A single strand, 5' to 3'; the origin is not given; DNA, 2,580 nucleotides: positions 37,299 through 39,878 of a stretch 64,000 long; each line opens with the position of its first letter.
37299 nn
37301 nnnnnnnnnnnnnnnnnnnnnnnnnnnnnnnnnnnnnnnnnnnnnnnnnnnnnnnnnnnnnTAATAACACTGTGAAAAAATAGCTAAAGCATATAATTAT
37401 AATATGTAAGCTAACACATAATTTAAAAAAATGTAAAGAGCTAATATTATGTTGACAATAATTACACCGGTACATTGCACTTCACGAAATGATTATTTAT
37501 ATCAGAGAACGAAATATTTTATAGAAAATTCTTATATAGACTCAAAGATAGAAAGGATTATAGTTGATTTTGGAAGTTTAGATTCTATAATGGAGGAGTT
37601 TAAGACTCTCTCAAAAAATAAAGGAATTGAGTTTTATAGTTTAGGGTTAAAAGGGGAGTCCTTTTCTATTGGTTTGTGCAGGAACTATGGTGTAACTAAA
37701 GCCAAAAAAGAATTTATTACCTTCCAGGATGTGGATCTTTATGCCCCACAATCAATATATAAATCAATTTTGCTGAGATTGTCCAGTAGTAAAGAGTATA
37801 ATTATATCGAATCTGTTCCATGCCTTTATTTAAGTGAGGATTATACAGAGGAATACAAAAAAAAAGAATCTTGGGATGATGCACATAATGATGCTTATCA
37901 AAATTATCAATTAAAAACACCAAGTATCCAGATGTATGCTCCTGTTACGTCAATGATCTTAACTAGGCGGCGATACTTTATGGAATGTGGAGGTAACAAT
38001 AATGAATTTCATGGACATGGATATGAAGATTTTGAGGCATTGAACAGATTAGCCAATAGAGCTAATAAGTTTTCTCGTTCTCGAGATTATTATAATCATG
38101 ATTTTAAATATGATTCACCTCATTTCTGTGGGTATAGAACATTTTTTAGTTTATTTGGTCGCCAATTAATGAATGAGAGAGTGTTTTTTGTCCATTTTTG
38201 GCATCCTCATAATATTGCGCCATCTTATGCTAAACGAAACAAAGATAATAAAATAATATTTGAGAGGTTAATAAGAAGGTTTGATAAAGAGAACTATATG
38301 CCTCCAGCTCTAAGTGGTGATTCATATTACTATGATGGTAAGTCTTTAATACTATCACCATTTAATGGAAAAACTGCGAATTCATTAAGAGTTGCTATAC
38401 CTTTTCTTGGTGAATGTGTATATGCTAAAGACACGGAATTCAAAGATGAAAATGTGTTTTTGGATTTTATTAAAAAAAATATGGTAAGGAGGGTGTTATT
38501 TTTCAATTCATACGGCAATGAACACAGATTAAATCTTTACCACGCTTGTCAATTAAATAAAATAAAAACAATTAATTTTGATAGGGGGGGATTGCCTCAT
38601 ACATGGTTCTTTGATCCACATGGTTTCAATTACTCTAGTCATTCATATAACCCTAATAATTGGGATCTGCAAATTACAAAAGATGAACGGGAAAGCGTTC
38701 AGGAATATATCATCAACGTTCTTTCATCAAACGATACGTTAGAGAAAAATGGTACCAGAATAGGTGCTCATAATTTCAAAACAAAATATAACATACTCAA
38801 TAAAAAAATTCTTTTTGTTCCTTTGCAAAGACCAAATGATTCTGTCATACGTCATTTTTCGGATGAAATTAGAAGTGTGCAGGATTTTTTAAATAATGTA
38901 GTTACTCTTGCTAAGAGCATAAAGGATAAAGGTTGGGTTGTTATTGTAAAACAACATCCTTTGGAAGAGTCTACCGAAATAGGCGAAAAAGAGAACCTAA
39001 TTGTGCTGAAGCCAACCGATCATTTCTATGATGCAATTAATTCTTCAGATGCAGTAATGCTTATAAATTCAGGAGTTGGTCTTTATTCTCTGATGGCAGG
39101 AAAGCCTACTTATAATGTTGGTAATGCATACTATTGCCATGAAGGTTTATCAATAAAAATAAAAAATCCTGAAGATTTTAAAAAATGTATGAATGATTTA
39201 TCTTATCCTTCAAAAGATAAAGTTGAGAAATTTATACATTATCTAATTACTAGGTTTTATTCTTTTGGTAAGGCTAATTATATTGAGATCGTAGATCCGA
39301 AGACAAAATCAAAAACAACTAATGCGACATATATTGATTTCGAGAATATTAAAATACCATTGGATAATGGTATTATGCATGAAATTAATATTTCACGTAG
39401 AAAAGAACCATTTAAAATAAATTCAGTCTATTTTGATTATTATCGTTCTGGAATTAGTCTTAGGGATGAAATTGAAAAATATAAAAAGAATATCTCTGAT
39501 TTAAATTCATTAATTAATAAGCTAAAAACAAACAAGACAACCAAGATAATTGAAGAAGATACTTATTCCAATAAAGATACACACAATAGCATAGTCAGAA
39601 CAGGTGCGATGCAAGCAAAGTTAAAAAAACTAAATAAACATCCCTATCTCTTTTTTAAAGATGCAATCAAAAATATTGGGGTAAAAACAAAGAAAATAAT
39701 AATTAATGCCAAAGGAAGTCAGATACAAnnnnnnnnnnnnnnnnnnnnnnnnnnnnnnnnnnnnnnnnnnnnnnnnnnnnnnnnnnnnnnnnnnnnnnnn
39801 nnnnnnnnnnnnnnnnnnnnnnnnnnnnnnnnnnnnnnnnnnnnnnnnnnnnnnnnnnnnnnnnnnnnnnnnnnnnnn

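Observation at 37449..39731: Two-domain capsule polymerase candidate fusing a GT-A-like glycosyltransferase to a KpsS/KpsC-like (beta-Kdo transferase-type) domain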

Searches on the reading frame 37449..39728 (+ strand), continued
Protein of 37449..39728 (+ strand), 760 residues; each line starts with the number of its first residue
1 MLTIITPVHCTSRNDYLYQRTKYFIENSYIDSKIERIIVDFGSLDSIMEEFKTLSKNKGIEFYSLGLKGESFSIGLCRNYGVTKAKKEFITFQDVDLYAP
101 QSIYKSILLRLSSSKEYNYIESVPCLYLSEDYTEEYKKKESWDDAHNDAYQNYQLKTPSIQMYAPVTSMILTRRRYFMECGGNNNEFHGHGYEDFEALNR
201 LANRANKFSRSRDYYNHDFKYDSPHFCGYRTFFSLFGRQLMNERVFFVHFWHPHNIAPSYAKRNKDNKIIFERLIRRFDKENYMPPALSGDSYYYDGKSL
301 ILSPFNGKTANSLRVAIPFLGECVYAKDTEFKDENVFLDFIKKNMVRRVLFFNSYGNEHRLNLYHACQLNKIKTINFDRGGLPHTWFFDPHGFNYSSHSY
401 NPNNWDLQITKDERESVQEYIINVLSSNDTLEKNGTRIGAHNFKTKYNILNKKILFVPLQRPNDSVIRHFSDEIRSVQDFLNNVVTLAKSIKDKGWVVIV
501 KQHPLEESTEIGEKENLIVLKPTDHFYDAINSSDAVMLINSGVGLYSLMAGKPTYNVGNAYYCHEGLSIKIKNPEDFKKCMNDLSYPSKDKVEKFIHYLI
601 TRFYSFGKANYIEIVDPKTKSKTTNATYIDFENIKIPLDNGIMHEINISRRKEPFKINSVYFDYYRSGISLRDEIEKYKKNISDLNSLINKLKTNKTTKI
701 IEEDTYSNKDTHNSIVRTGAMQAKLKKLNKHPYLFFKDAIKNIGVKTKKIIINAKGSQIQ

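Call 52: find_homologous_proteins(query=P0149, max_evalue=1e-20)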
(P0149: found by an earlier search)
Query P0149 (781 aa): 411 proteins with E <= 1e-20 among 4404 candidates; the best 120 are listed.
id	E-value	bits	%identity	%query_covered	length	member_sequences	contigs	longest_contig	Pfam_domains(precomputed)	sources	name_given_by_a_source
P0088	0.0e+0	1536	94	88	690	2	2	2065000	PF10111.15,PF05159.21,PF00535.33,PF02709.21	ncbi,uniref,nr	ncbi:glycosyltransferase [Neisseria sp. ZJ106]|uniref:Glycosyltransferase n=1 Tax=Neisseria lisongii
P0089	0.0e+0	1346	72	100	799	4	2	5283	PF10111.15,PF05159.21,PF00535.33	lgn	-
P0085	0.0e+0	1296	69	100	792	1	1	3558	PF10111.15,PF05159.21,PF00535.33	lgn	-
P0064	0.0e+0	1281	69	100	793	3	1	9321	PF10111.15,PF05159.21,PF00535.33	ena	-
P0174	0.0e+0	1256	68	100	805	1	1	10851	PF10111.15,PF05159.21,PF00535.33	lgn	-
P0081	0.0e+0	1232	68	99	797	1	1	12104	PF10111.15,PF05159.21,PF00535.33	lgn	-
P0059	0.0e+0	1214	66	100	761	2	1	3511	PF10111.15,PF05159.21,PF00535.33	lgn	-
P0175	0.0e+0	1209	67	99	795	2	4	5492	PF10111.15,PF05159.21,PF00535.33,PF02709.21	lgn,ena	-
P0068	0.0e+0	1207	74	87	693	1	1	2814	PF10111.15,PF05159.21,PF00535.33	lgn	-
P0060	0.0e+0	1202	66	100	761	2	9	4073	PF10111.15,PF05159.21,PF00535.33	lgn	-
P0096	0.0e+0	1196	73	89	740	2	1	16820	PF10111.15,PF05159.21,PF00535.33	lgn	-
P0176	0.0e+0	1179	64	100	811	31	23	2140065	PF10111.15,PF05159.21,PF00535.33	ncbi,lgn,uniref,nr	ncbi:glycosyltransferase [Kingella kingae]|uniref:glycosyltransferase n=1 Tax=Kingella kingae TaxID=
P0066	0.0e+0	1171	72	88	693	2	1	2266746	PF10111.15,PF05159.21,PF00535.33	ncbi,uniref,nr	ncbi:glycosyltransferase [Actinobacillus arthritidis]|uniref:glycosyltransferase n=1 Tax=Actinobacil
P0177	0.0e+0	1165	64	100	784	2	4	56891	PF10111.15,PF05159.21,PF00535.33,PF02709.21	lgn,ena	-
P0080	0.0e+0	1150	63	100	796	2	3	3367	PF10111.15,PF05159.21,PF00535.33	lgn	-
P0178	0.0e+0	1117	62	99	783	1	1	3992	PF10111.15,PF05159.21,PF00535.33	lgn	-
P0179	0.0e+0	1106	63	100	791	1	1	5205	PF10111.15,PF05159.21,PF00535.33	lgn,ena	-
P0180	0.0e+0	1100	61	99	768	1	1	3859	PF10111.15,PF05159.21,PF00535.33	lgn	-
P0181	0.0e+0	1080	62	98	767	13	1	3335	PF10111.15,PF05159.21,PF00535.33,PF02709.21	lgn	-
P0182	0.0e+0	1051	60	99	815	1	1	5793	PF10111.15,PF05159.21,PF00535.33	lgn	-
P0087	0.0e+0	1046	60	99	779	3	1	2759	PF10111.15,PF05159.21,PF00535.33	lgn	-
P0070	0.0e+0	1042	59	99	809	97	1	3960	PF10111.15,PF05159.21,PF00535.33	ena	-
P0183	3.5e-296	1003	57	99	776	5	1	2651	PF10111.15,PF05159.21,PF00535.33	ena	-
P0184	4.4e-279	946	55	98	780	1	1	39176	PF10111.15,PF05159.21,PF00535.33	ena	-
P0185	3.4e-271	920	54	95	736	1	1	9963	PF10111.15,PF05159.21,PF00535.33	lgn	-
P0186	5.2e-271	920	54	99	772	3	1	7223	PF10111.15,PF05159.21,PF00535.33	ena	-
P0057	5.8e-268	909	53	98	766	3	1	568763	PF10111.15,PF05159.21,PF00535.33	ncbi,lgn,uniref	ncbi:glycosyltransferase [Aeromonas veronii]|uniref:glycosyltransferase n=1 Tax=Aeromonas veronii Ta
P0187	3.7e-263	894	52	98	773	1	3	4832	PF10111.15,PF05159.21,PF00535.33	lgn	-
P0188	9.7e-261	886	53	98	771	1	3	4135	PF10111.15,PF05159.21,PF00535.33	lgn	-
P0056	3.0e-258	877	51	100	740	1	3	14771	PF10111.15,PF05159.21,PF00535.33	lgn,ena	-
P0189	6.1e-258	876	50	99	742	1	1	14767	PF10111.15,PF05159.21,PF00535.33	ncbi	-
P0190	1.2e-256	872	51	99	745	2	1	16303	PF10111.15,PF05159.21,PF00535.33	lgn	-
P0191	1.6e-256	872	50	100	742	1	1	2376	PF10111.15,PF05159.21,PF00535.33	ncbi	-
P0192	4.2e-256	870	50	99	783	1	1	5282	PF10111.15,PF05159.21,PF00535.33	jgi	jgi:predicted glycosyltransferase involved in capsule biosynthesis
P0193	1.5e-255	868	51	99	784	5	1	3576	PF10111.15,PF05159.21,PF00535.33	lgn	-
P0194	1.6e-255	868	50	99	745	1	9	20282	PF10111.15,PF05159.21,PF00535.33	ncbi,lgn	-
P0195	2.1e-255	868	50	99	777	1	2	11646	PF10111.15,PF05159.21,PF00535.33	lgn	-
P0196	2.4e-255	868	50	100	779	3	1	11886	PF10111.15,PF00535.33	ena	-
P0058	4.4e-253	860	51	98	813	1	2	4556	PF10111.15,PF05159.21,PF00535.33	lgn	-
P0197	9.5e-253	859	51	99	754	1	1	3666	PF10111.15,PF05159.21,PF00535.33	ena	-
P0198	4.6e-250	850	49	99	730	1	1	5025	PF10111.15,PF05159.21,PF00535.33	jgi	jgi:predicted glycosyltransferase involved in capsule biosynthesis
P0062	1.7e-248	845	49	100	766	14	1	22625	PF10111.15,PF05159.21,PF00535.33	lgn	-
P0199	2.9e-247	841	50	99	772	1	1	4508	PF10111.15,PF00535.33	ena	-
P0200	6.9e-247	840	52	99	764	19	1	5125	PF10111.15,PF05159.21,PF00535.33,PF02709.21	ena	-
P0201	2.7e-245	834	51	99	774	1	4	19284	PF10111.15,PF05159.21,PF00535.33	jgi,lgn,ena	-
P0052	6.5e-244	830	48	99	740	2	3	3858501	PF10111.15,PF05159.21,PF00535.33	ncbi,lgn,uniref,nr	ncbi:glycosyltransferase [Caldimonas thermodepolymerans]|uniref:Glycosyltransferase n=1 Tax=Caldimon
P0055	3.2e-242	824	52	90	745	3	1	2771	PF10111.15,PF05159.21,PF00535.33,PF02709.21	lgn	-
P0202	1.1e-241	823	49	99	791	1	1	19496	PF10111.15,PF05159.21,PF00535.33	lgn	-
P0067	1.9e-241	822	54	87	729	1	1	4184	PF10111.15,PF05159.21,PF00535.33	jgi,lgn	-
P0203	6.2e-241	820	51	100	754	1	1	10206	PF10111.15,PF05159.21,PF00535.33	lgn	-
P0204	7.7e-241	820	49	99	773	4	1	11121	PF10111.15,PF05159.21,PF00535.33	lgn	-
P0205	2.0e-240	818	50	99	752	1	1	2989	PF10111.15,PF05159.21,PF00535.33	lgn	-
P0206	1.3e-239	816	50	100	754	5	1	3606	PF10111.15,PF05159.21,PF00535.33,PF02709.21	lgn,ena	-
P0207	2.2e-239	815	50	98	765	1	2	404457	PF10111.15,PF05159.21,PF00535.33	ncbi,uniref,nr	ncbi:glycosyltransferase [Loktanella sp. D2R18]|uniref:glycosyltransferase n=1 Tax=Rhodobacterales T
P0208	5.2e-239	814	48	100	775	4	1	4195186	PF10111.15,PF05159.21,PF00535.33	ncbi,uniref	ncbi:glycosyltransferase [Cobetia marina]|uniref:glycosyltransferase n=1 Tax=Cobetia marina TaxID=28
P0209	2.5e-237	808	49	99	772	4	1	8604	PF10111.15,PF05159.21,PF00535.33,PF02709.21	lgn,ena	-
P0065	3.9e-237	808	50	99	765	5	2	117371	PF10111.15,PF05159.21,PF00535.33,PF02709.21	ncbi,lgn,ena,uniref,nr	ncbi:glycosyltransferase [Acinetobacter terrestris]|uniref:glycosyltransferase n=1 Tax=Acinetobacter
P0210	1.6e-236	805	49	96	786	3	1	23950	PF10111.15,PF05159.21,PF00535.33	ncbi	ncbi:MAG: glycosyltransferase [Gammaproteobacteria bacterium]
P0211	4.1e-235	801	53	83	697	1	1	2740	PF10111.15,PF05159.21,PF00535.33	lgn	-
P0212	1.2e-234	799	47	99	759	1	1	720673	PF10111.15,PF05159.21,PF00535.33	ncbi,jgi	jgi:predicted glycosyltransferase involved in capsule biosynthesis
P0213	7.7e-232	790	50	87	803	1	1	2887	PF10111.15,PF05159.21,PF00535.33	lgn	-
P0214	1.5e-231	789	48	98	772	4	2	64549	PF10111.15,PF05159.21,PF00535.33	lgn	-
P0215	4.5e-231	787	47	99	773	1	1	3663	PF10111.15,PF00535.33,PF02709.21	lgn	-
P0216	4.6e-231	787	46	99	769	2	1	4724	PF10111.15,PF05159.21,PF00535.33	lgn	-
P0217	6.2e-231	787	49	99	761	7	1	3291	PF10111.15,PF05159.21,PF00535.33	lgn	-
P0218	9.2e-230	783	47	99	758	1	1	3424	PF10111.15,PF05159.21,PF00535.33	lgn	-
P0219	3.7e-228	778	47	99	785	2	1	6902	PF10111.15,PF00535.33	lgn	-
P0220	3.9e-228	778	50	88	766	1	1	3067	PF10111.15,PF05159.21,PF00535.33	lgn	-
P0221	4.9e-228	777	48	98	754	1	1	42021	PF10111.15,PF05159.21,PF00535.33,PF02709.21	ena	-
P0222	4.0e-227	774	48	99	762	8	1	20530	PF10111.15,PF05159.21,PF00535.33,PF02709.21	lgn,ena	-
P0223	5.6e-227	774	46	99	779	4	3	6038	PF10111.15,PF05159.21,PF00535.33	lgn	-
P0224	2.2e-226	772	53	83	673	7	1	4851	PF10111.15,PF05159.21,PF00535.33,PF02709.21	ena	-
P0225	1.8e-225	769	47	99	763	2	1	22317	PF10111.15,PF05159.21,PF00535.33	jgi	jgi:predicted glycosyltransferase involved in capsule biosynthesis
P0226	6.2e-225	767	47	99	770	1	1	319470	PF10111.15,PF05159.21,PF00535.33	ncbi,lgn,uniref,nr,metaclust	ncbi:glycosyltransferase [Yoonia vestfoldensis]|uniref:glycosyltransferase n=1 Tax=Yoonia vestfolden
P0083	1.1e-224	766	48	100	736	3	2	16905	PF10111.15,PF05159.21,PF00535.33,PF02709.21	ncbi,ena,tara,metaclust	tara:strand:+ start:3403 stop:5613 length:2211 start_codon:yes stop_codon:yes gene_type:complete|met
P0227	1.7e-224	766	51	89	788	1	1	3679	PF10111.15,PF05159.21,PF00535.33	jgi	-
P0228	2.9e-224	765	48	98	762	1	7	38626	PF10111.15,PF05159.21,PF00535.33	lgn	-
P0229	3.7e-224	765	46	99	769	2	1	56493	PF10111.15,PF05159.21,PF00535.33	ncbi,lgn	-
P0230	9.5e-224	763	46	99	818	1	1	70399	PF10111.15,PF05159.21,PF00535.33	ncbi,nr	ncbi:glycosyltransferase [Ensifer sp. MPMI2T]|nr:glycosyltransferase [Ensifer sp. MPMI2T]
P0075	4.4e-223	761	46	99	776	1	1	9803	PF10111.15,PF05159.21,PF00535.33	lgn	-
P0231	1.9e-220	752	48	100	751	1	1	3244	PF10111.15,PF05159.21,PF00535.33,PF02709.21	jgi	jgi:predicted glycosyltransferase involved in capsule biosynthesis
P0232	7.6e-219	747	48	87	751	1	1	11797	PF10111.15,PF05159.21,PF00535.33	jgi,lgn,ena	-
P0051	1.3e-218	746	45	99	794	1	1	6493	PF10111.15,PF05159.21,PF00535.33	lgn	-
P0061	2.7e-217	742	45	99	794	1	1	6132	PF10111.15,PF05159.21,PF00535.33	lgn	-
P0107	1.5e-216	739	46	99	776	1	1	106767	PF10111.15,PF05159.21,PF00535.33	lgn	-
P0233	5.1e-215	734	53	77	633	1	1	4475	PF10111.15,PF05159.21,PF00535.33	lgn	-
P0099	2.9e-213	729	45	99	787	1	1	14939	PF10111.15,PF05159.21,PF00535.33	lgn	-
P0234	2.7e-212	725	44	98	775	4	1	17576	PF10111.15,PF05159.21,PF00535.33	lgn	-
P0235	2.3e-211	722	46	98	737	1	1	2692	PF10111.15,PF05159.21,PF00535.33,PF02709.21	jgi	jgi:predicted glycosyltransferase involved in capsule biosynthesis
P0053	4.2e-210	718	44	99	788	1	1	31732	PF10111.15,PF05159.21,PF00535.33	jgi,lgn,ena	-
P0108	2.9e-209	715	44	99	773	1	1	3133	PF10111.15,PF05159.21,PF00535.33,PF02709.21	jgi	-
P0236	1.2e-208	713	45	100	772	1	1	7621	PF10111.15,PF05159.21,PF00535.33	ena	-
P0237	1.1e-206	707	43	99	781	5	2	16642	PF10111.15,PF05159.21,PF00535.33,PF02709.21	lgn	-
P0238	3.7e-202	692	46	88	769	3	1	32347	PF10111.15,PF05159.21,PF00535.33,PF02709.21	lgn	-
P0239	1.4e-200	687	44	98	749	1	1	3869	PF10111.15,PF05159.21,PF00535.33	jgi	jgi:predicted glycosyltransferase involved in capsule biosynthesis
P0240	1.3e-199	683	47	88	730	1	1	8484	PF10111.15,PF05159.21,PF00535.33,PF02709.21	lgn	-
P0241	2.6e-199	682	47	87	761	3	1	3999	PF10111.15,PF00535.33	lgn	-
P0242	1.9e-196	673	50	75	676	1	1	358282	PF10111.15,PF05159.21,PF02709.21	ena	-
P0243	1.1e-195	670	45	88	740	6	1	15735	PF10111.15,PF05159.21,PF00535.33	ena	-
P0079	4.6e-189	649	42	99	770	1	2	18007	PF10111.15,PF05159.21,PF00535.33,PF02709.21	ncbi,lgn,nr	ncbi:MAG: glycosyltransferase [Sulfurovum sp.]|nr:glycosyltransferase [Sulfurovum sp.] MDD3499770.1 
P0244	6.5e-189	648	47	79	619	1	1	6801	PF10111.15,PF05159.21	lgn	-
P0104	6.0e-188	645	42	99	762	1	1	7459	PF10111.15,PF05159.21,PF00535.33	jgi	jgi:predicted glycosyltransferase involved in capsule biosynthesis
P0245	1.4e-184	634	44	86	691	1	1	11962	PF10111.15,PF05159.21,PF00535.33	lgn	-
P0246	4.8e-183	629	46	83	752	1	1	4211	PF10111.15,PF05159.21,PF00535.33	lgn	-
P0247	8.5e-183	628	48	77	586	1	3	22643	PF10111.15,PF05159.21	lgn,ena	-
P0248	1.2e-174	601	42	86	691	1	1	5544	PF10111.15,PF05159.21,PF00535.33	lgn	-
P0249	3.8e-173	596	41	87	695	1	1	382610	PF10111.15,PF00535.33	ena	-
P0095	4.1e-173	596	44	81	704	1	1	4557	PF10111.15,PF05159.21,PF02709.21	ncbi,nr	ncbi:MAG: glycosyltransferase [Epsilonproteobacteria bacterium]|nr:glycosyltransferase [Campylobacte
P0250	1.6e-171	591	42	86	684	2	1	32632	PF10111.15,PF05159.21,PF00535.33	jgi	jgi:predicted glycosyltransferase involved in capsule biosynthesis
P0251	3.6e-169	583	41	86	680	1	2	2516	PF10111.15,PF00535.33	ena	-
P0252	5.3e-167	576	46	77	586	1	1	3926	PF10111.15,PF05159.21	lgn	-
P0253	7.0e-164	565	40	86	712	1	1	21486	PF10111.15,PF00535.33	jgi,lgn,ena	-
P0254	3.0e-161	557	42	74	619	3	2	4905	PF10111.15,PF00535.33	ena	-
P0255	3.5e-161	556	40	86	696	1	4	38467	PF10111.15,PF00535.33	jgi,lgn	-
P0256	1.0e-159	551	41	83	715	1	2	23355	PF10111.15,PF05159.21,PF00535.33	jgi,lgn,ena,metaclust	metaclust:\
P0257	8.1e-158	545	40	86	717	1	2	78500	PF10111.15,PF05159.21,PF00535.33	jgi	jgi:predicted glycosyltransferase involved in capsule biosynthesis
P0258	1.0e-155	538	48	71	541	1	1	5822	PF10111.15,PF05159.21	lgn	-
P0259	9.6e-151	522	37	100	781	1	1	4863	PF10111.15,PF05159.21,PF00535.33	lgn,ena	-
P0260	1.2e-148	515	36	100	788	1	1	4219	PF10111.15,PF05159.21,PF00535.33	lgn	-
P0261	5.6e-148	513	51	53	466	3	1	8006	PF10111.15,PF00535.33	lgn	-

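Call 54: find_encoding_contigs(protein=P0176, flank=4000, max_places=2)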
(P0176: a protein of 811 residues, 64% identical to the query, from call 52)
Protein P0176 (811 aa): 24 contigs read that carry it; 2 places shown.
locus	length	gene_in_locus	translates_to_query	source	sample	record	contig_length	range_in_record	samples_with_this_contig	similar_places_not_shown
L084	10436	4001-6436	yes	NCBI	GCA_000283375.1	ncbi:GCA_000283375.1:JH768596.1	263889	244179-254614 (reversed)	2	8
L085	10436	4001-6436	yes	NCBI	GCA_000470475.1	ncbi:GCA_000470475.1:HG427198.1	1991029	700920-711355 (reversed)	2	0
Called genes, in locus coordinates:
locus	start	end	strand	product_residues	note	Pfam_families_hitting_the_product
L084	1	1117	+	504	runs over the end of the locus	PF01336:tRNA_anti-codon, PF00152:tRNA-synt_2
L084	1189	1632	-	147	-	PF05193:Peptidase_M16_C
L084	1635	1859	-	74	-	-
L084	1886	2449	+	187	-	PF02810:SEC-C (weak), PF17775:YchJ_M-like, PF02810:SEC-C (weak)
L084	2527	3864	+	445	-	PF00764:Arginosuc_synth, PF20979:Arginosuc_syn_C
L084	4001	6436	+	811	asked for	PF00535:Glycos_transf_2, PF10111:Glyco_tranf_2_2, PF05159:Capsule_synth (weak)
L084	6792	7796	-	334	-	PF00490:ALAD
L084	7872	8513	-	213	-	PF00440:TetR_N, PF13972:TetR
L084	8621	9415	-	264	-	PF01148:CTP_transf_1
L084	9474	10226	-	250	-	PF01255:Prenyltransf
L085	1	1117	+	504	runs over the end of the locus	PF01336:tRNA_anti-codon, PF00152:tRNA-synt_2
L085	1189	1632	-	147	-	PF05193:Peptidase_M16_C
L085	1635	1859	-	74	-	-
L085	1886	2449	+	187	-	PF02810:SEC-C (weak), PF17775:YchJ_M-like, PF02810:SEC-C (weak)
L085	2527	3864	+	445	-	PF00764:Arginosuc_synth, PF20979:Arginosuc_syn_C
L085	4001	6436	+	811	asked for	PF00535:Glycos_transf_2, PF10111:Glyco_tranf_2_2, PF05159:Capsule_synth (weak)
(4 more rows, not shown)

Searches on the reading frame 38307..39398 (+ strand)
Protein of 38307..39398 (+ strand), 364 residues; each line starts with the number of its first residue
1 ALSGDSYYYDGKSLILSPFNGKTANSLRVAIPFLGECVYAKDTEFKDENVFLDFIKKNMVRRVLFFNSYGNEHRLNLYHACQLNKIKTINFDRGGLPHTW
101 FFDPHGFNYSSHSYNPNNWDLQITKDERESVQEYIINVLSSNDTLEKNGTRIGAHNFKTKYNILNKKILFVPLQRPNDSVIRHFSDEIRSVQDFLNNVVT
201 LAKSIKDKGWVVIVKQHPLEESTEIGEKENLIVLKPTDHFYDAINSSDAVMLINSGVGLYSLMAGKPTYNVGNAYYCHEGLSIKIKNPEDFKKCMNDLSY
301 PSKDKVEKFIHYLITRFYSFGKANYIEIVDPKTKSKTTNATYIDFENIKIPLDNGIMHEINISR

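Call 73: search_protein_representatives(protein=window:38307-39398:+)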
Query: 364 residues. Proteins with E-value up to 0.001 (for the whole library): 1134; up to 1e-10: 367; up to 1e-30: 190. The best 150 are listed.
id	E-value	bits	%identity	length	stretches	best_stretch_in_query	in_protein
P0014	7.9e-107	374.0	51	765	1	10-360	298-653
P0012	2.0e-104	366.1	49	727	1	1-351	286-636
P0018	2.1e-97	343.0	49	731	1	13-350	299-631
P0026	1.2e-83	297.7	43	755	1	13-357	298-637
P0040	8.2e-77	275.3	44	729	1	8-326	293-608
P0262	2.8e-75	270.2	43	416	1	41-351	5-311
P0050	4.0e-71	256.5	40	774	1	10-326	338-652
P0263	7.7e-69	249.0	39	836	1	37-327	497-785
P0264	6.0e-68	246.1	38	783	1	12-328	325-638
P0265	1.4e-67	244.9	36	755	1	12-335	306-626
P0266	3.4e-67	243.6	38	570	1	13-349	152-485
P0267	9.3e-67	242.2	36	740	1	11-349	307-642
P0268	9.7e-66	238.8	40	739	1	17-349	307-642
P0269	6.6e-65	236.1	37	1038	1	12-349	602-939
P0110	2.4e-64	234.3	37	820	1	12-327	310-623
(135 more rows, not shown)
